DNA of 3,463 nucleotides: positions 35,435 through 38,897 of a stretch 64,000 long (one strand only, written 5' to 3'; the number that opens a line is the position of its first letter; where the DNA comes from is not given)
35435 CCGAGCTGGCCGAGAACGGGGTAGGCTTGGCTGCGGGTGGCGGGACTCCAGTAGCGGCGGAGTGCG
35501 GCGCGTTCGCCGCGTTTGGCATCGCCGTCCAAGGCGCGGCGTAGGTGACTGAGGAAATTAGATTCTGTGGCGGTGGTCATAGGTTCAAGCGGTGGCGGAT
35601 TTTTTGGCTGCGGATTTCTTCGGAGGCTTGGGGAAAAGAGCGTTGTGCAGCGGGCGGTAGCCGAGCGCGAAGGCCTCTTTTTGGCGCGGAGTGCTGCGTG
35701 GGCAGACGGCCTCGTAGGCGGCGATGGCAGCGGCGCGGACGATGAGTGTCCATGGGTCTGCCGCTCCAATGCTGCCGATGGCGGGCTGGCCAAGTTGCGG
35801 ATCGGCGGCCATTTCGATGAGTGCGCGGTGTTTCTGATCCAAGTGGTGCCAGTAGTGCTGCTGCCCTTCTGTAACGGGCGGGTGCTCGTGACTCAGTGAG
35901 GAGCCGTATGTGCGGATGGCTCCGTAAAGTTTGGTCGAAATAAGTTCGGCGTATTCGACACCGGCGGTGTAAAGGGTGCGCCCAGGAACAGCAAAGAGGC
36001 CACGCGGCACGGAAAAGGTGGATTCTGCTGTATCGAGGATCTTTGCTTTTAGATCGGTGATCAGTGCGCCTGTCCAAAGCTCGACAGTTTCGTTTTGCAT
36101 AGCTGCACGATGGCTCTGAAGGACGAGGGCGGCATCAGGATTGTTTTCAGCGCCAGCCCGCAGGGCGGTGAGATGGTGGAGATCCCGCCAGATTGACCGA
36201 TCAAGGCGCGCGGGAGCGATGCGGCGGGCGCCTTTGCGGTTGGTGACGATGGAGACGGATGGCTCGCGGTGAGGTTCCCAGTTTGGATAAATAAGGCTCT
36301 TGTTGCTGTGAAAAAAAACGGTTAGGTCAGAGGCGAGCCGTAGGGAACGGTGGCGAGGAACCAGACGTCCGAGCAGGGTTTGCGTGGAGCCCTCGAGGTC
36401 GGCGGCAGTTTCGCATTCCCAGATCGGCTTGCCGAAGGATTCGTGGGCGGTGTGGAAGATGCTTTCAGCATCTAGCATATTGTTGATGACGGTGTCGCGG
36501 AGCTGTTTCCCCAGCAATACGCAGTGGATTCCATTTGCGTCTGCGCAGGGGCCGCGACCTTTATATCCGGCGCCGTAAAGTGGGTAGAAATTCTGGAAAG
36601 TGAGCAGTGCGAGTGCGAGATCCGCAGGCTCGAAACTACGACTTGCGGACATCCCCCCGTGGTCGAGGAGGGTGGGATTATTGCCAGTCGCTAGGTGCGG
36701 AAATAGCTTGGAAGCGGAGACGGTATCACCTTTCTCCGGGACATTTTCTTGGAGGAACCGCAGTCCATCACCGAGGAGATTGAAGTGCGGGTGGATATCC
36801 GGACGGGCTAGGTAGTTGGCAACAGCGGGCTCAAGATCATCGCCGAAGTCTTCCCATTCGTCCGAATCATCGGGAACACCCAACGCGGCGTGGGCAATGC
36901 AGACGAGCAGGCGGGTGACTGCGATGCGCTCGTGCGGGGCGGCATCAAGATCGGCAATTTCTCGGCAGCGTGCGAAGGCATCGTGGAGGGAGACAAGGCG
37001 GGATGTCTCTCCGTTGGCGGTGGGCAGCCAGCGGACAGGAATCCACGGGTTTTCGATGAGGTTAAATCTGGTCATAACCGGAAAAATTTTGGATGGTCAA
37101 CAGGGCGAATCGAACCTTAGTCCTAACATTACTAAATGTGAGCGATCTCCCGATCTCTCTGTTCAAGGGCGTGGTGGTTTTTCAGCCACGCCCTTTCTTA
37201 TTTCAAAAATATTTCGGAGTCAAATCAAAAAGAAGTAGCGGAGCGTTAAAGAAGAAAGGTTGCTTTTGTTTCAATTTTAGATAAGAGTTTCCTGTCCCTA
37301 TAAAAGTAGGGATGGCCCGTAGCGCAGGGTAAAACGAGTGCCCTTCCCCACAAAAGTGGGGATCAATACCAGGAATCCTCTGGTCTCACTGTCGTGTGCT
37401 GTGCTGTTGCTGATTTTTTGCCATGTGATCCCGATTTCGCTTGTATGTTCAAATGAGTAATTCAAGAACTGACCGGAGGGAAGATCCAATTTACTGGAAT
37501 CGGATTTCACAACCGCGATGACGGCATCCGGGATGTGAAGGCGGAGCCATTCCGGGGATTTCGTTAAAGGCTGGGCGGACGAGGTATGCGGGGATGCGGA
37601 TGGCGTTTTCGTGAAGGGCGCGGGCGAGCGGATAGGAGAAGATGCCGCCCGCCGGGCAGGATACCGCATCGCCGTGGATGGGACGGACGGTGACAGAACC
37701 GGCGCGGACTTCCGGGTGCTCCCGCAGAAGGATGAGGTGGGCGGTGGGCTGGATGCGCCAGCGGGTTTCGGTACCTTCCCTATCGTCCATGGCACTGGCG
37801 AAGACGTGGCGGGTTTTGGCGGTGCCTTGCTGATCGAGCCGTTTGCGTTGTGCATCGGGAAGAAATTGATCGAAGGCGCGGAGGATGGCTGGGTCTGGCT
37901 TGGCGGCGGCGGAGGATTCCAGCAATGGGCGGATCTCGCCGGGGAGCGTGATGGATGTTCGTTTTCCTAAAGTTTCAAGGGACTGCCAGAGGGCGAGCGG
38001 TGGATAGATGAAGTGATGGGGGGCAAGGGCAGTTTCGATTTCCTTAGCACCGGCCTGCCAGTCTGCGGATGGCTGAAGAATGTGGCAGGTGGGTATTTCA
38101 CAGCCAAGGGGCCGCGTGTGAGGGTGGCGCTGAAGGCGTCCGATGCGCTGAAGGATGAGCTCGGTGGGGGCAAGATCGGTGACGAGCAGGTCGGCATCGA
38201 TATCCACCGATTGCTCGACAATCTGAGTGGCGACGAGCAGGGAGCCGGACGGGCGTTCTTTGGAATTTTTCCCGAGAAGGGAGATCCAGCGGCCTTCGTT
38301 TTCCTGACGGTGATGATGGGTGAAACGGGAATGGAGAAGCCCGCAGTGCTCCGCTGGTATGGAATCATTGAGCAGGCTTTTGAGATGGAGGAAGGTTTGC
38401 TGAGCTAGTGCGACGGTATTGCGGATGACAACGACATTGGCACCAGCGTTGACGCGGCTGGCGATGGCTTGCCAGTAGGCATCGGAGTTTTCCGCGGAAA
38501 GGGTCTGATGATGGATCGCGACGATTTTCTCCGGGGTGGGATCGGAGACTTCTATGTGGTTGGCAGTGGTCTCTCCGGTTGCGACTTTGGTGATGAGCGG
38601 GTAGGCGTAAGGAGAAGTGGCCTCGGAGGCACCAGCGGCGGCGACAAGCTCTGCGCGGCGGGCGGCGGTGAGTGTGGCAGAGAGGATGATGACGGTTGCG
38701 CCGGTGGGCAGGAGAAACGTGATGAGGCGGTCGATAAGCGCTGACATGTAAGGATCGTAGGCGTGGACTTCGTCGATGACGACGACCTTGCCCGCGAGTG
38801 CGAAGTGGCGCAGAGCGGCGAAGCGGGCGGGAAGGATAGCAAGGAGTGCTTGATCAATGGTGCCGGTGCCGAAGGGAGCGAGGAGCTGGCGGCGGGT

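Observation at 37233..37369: Opposite-strand two-repeat mini-CRISPR between cas3 and cas8e, with a PAM-flanked seed match in the adjacent divergent promoter region (CreR/CreA-like)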

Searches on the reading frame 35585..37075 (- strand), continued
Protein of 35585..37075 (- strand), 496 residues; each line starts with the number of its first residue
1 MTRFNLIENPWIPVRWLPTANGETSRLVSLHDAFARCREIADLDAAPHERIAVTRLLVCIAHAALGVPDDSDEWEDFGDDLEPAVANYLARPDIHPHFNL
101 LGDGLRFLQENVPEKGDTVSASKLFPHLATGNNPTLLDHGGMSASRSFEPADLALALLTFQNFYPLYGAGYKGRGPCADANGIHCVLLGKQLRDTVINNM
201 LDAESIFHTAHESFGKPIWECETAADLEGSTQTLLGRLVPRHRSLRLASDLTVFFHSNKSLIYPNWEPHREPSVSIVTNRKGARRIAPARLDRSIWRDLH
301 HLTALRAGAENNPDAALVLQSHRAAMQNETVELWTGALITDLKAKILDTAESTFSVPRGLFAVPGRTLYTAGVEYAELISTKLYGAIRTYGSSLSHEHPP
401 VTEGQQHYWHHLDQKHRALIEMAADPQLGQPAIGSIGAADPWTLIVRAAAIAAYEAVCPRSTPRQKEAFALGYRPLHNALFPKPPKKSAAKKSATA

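Call 47: find_encoding_contigs(protein=P0091, flank=3000, max_places=2)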
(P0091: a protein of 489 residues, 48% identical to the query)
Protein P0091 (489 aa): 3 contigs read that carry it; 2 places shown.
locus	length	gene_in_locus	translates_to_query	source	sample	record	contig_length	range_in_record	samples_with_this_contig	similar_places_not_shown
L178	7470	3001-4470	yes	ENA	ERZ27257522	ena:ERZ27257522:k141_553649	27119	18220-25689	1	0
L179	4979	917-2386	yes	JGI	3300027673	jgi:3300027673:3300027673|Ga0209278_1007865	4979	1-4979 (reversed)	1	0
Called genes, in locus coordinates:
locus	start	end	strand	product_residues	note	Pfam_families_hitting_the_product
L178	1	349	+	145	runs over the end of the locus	PF13280:WYL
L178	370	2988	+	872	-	PF18019:Cas3_HD, PF04851:ResIII (weak), PF00270:DEAD, PF00271:Helicase_C (faint), PF22590:Cas3-like_C_2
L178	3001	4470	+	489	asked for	PF09481:CRISPR_Cse1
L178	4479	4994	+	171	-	PF09485:CRISPR_Cse2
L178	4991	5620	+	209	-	PF08798:CRISPR_assoc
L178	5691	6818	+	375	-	PF09344:Cas_CT1975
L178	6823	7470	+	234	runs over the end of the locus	PF09704:Cas_Cas5d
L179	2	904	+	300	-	?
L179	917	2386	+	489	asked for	PF09481:CRISPR_Cse1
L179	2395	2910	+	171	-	PF09485:CRISPR_Cse2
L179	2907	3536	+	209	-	PF08798:CRISPR_assoc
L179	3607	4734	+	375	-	PF09344:Cas_CT1975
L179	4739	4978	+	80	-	?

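Call 63: find_encoding_contigs(protein=P0087, flank=3000, max_places=3)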
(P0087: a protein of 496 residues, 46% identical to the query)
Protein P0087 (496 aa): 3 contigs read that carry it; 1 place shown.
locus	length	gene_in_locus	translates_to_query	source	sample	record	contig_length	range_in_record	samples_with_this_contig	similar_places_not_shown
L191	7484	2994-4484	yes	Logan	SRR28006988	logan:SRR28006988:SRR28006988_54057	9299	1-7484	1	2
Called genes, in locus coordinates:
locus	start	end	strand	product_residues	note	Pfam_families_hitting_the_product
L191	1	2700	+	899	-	?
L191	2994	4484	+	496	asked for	PF09481:CRISPR_Cse1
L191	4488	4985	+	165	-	PF09485:CRISPR_Cse2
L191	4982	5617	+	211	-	PF08798:CRISPR_assoc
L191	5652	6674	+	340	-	PF09344:Cas_CT1975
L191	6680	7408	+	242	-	PF09704:Cas_Cas5d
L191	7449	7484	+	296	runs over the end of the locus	PF01867:Cas_Cas1 (weak)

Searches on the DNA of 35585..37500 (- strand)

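Call 22: search_rna_families(source=window, start=36950, end=37500, threshold=evalue, max_evalue=10, show_alignments=3)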
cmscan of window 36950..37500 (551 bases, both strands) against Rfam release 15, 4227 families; matches with E-value up to 10: 7.
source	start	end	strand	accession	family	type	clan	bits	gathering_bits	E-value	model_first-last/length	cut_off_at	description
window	37162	37235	+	RF01730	Termite-leu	Cis-reg;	-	23.1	51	0.013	1-78/78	no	Termite-leu RNA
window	37204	37271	-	RF02846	Ref84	Gene; antisense;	-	19.1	52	7.7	1-87/87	no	Enterococcus sRNA 84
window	37259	37295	-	RF01368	CRISPR-DR55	Gene; CRISPR;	-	18.6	41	7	1-37/37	no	CRISPR RNA direct repeat element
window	37159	37283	+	RF01858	RsaF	Gene; sRNA;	-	17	60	1.5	1-119/119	no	RNA Staph. aureus F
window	37116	37200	-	RF01730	Termite-leu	Cis-reg;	-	15.5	51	1.6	1-78/78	no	Termite-leu RNA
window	37254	37296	+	RF04280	mir-890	Gene; miRNA;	CL00136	14.8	56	3.5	16-58/74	no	mir-890 microRNA precursor family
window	37253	37297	-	RF04280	mir-890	Gene; miRNA;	CL00136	14.2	56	5.7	15-59/74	no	mir-890 microRNA precursor family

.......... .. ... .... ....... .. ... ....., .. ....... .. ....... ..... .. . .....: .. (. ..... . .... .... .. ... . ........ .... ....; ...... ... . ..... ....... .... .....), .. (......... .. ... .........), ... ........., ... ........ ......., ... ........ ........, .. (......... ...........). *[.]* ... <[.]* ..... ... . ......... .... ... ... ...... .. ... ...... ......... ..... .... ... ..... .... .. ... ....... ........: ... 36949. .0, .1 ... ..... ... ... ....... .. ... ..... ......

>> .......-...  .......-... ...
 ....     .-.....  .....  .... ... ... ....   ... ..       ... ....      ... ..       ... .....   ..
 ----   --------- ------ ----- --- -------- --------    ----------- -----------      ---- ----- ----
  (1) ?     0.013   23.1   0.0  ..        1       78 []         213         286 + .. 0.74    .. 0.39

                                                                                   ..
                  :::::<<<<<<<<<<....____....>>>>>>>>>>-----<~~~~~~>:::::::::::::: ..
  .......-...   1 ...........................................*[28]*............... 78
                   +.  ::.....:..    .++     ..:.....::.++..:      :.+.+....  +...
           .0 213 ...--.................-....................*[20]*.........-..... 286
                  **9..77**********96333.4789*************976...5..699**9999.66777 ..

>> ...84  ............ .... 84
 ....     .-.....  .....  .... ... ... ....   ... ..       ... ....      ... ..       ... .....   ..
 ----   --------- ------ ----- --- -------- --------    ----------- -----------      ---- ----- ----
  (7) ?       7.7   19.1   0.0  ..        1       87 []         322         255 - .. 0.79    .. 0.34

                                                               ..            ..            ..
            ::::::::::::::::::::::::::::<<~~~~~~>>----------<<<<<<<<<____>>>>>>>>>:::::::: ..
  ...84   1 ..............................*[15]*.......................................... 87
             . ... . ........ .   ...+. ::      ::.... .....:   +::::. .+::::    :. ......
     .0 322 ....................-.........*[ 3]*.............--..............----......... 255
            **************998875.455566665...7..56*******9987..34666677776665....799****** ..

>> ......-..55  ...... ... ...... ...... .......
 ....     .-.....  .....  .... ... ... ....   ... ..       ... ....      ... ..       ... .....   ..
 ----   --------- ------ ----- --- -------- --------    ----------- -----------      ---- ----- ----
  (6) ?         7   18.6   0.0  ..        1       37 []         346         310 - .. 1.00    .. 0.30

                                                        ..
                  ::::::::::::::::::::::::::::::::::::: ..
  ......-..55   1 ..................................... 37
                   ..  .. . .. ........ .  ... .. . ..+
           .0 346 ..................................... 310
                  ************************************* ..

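Call 23: search_rna_families(source=L002, start=9450, end=10100, threshold=evalue, max_evalue=10, show_alignments=3)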
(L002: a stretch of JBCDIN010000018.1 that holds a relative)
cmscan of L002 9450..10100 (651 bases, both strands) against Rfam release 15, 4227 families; matches with E-value up to 10: 7.
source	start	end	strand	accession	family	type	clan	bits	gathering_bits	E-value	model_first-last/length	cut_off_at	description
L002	9916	9988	+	RF01852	tRNA-Sec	Gene; tRNA;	CL00001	30.2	47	0.00061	1-91/91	no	Selenocysteine transfer RNA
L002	9648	9700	+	RF01312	sR9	Gene; snRNA; snoRNA; CD-box;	-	18.6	36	0.48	1-55/55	no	Small nucleolar RNA sR9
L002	9692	9728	-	RF01323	CRISPR-DR10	Gene; CRISPR;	-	17.7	39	0.4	1-37/37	no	CRISPR RNA direct repeat element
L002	9692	9728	-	RF01342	CRISPR-DR32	Gene; CRISPR;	-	17.3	48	4.3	1-37/37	no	CRISPR RNA direct repeat element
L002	9926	9986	+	RF01684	mascRNA-menRNA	Gene;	-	16.8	42.5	1.5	1-56/56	no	MALAT1-associated small cytoplasmic RNA/MEN beta RNA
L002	9925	9988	-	RF04351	Plastid-psbl-rps4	Cis-reg;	-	16.2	68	1.7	1-53/53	no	Plastid-psbl-rps4 3UTR RNA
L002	9887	9994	+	RF01489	sbrA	Gene; sRNA;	-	15.8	45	2.2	1-71/71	no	Listeria sRNA sbrA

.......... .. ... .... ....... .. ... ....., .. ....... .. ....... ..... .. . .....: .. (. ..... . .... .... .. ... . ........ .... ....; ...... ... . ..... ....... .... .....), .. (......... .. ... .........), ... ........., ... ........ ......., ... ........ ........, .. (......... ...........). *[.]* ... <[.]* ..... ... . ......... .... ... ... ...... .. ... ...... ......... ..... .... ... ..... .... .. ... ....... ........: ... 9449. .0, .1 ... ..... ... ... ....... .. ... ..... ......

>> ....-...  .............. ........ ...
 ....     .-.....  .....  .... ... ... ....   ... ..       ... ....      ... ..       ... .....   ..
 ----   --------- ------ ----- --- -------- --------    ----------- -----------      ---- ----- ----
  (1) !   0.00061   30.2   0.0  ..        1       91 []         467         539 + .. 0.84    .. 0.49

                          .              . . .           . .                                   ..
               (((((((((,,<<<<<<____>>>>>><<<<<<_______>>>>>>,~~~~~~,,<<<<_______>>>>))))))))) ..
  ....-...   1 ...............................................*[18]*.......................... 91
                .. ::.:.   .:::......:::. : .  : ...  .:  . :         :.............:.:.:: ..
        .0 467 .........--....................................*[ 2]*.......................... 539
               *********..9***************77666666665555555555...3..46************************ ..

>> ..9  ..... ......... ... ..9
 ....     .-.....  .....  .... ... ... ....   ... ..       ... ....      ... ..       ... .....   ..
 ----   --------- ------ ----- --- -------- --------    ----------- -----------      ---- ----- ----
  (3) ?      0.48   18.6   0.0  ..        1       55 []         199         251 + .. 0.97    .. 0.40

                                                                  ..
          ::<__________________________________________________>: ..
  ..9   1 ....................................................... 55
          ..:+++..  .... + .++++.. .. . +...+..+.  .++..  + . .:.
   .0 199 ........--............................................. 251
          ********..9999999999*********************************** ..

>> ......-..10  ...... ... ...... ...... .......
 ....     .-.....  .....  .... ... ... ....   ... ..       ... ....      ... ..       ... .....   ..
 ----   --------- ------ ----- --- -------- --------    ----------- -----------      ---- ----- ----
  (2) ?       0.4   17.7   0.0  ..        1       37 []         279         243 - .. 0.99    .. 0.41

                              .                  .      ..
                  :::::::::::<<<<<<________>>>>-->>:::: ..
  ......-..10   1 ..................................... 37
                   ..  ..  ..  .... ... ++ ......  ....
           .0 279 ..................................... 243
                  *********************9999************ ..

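Call 60: search_rna_families(source=L003, start=9600, end=10050, threshold=evalue, max_evalue=1, show_alignments=1)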
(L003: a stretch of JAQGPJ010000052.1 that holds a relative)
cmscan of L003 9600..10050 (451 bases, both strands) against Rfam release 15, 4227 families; matches with E-value up to 1: 1.
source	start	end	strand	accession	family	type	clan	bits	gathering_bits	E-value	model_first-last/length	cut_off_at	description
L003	9879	9920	-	RF01838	sobemo_FSE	Cis-reg; frameshift_element;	-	16.5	55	0.96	1-79/79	no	sobemovirus ribosomal frameshift elemental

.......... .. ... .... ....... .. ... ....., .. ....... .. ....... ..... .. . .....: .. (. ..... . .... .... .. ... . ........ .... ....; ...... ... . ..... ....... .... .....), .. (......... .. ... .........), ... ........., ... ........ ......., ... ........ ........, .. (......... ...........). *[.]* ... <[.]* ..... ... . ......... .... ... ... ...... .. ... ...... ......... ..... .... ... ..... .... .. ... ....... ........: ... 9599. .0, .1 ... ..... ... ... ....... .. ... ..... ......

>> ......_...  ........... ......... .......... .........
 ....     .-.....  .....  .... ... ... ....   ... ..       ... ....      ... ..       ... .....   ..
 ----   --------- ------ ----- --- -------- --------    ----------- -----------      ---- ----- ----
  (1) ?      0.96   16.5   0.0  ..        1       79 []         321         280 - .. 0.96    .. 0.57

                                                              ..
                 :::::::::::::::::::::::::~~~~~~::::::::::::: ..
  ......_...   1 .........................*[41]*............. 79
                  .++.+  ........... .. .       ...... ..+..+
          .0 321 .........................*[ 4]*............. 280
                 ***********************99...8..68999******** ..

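Call 70: search_rna_families(sources=[L028, L172, L191, L084], threshold=evalue, max_evalue=0.05, show_alignments=2)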
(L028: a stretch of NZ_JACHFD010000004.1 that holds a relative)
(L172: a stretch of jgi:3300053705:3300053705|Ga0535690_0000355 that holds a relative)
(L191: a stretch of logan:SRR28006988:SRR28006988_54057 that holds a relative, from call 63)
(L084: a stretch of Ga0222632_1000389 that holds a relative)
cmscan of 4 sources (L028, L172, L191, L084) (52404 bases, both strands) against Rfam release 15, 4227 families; matches with E-value up to 0.05: 0.
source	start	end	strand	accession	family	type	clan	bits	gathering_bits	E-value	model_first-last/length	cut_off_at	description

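Call 71: search_rna_families(source=L028, start=9860, end=10010, threshold=evalue, max_evalue=5, show_alignments=2)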
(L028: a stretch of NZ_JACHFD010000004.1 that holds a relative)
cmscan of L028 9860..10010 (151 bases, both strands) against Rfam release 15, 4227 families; matches with E-value up to 5: 7.
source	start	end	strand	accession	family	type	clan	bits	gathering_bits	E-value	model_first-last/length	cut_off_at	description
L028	9918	9983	+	RF00233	Tymo_tRNA-like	Cis-reg;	-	21.5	40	0.0088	1-84/84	no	Tymovirus/Pomovirus/Furovirus tRNA-like 3' UTR element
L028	9914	9982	+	RF01852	tRNA-Sec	Gene; tRNA;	CL00001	19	47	0.12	1-91/91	no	Selenocysteine transfer RNA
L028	9878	9913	-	RF00699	mir-134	Gene; miRNA;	-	18.8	68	0.17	1-73/73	no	mir-134 microRNA precursor family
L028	9878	9913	+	RF00699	mir-134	Gene; miRNA;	-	17.4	68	0.42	1-73/73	no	mir-134 microRNA precursor family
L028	9860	9910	+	RF01676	P31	Gene; sRNA;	-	17.1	40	0.34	11-82/82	5'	Pseudomonas sRNA P31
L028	9946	9983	-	RF04351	Plastid-psbl-rps4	Cis-reg;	-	12.5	68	3.9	1-53/53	no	Plastid-psbl-rps4 3UTR RNA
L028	9876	9904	+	RF02129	GNAS-AS1_3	Gene; lncRNA;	-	10.3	42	3.7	1-38/38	no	GNAS antisense RNA 1 conserved region 3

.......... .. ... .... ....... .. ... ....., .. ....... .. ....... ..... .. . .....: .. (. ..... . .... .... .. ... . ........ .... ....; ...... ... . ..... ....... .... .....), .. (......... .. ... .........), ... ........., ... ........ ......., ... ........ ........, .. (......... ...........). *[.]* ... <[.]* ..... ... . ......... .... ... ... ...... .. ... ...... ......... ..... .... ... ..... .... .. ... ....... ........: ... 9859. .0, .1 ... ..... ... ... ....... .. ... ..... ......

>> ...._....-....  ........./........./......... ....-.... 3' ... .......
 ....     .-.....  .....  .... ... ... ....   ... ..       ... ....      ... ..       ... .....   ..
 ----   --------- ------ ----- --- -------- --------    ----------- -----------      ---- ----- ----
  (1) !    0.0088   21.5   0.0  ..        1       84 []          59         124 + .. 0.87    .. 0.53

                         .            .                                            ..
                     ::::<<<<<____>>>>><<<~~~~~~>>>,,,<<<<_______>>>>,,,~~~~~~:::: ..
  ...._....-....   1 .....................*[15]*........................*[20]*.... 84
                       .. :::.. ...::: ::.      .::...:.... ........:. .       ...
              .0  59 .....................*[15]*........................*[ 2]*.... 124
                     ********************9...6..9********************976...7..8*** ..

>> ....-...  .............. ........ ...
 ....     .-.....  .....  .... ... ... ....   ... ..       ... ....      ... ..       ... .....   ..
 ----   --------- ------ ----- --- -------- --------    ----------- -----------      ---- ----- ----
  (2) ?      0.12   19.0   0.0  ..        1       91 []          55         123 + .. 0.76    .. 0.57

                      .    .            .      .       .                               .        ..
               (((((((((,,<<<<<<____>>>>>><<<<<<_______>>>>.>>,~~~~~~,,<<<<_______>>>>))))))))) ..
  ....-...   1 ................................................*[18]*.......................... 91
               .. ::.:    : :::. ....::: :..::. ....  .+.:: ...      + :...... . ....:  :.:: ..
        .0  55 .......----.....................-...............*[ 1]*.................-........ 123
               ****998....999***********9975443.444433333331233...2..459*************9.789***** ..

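Call 73: search_dna_similar(query=L084:4380-4495:+, collection=phages, mode=distant, max_evalue=0.01, max_rows=8)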
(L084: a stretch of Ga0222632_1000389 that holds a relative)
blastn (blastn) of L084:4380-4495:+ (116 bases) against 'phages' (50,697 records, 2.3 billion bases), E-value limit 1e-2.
No match.

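Call 74: search_dna_similar(query=L084:4380-4495:+, collection=plasmids, mode=distant, max_evalue=0.01, max_rows=8)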
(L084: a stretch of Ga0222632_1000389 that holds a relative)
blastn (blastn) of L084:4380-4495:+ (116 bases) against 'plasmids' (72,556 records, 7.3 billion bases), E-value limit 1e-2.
No match.

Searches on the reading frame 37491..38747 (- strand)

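Call 8: search_protein_families(library=ncbifam, proteins=[window:37491-38747:-])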
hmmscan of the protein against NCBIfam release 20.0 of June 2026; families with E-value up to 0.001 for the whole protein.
window:37491-38747:- (418 aa): 3 families
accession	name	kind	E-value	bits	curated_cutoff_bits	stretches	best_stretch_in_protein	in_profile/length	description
NF007248.0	PRK09694.1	equivalog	7.3e-47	159.9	569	1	9-302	463-754/878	CRISPR-associated helicase/endonuclease Cas3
TIGR01587.1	cas3_core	equivalog_domain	2.2e-31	109.3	102.45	1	8-228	147-339/358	CRISPR-associated helicase Cas3'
TIGR02621.3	cas3_GSU0051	exception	1.1e-24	87.4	400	1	17-210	203-375/854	type I-G CRISPR-associated helicase/endonuclease Cas3g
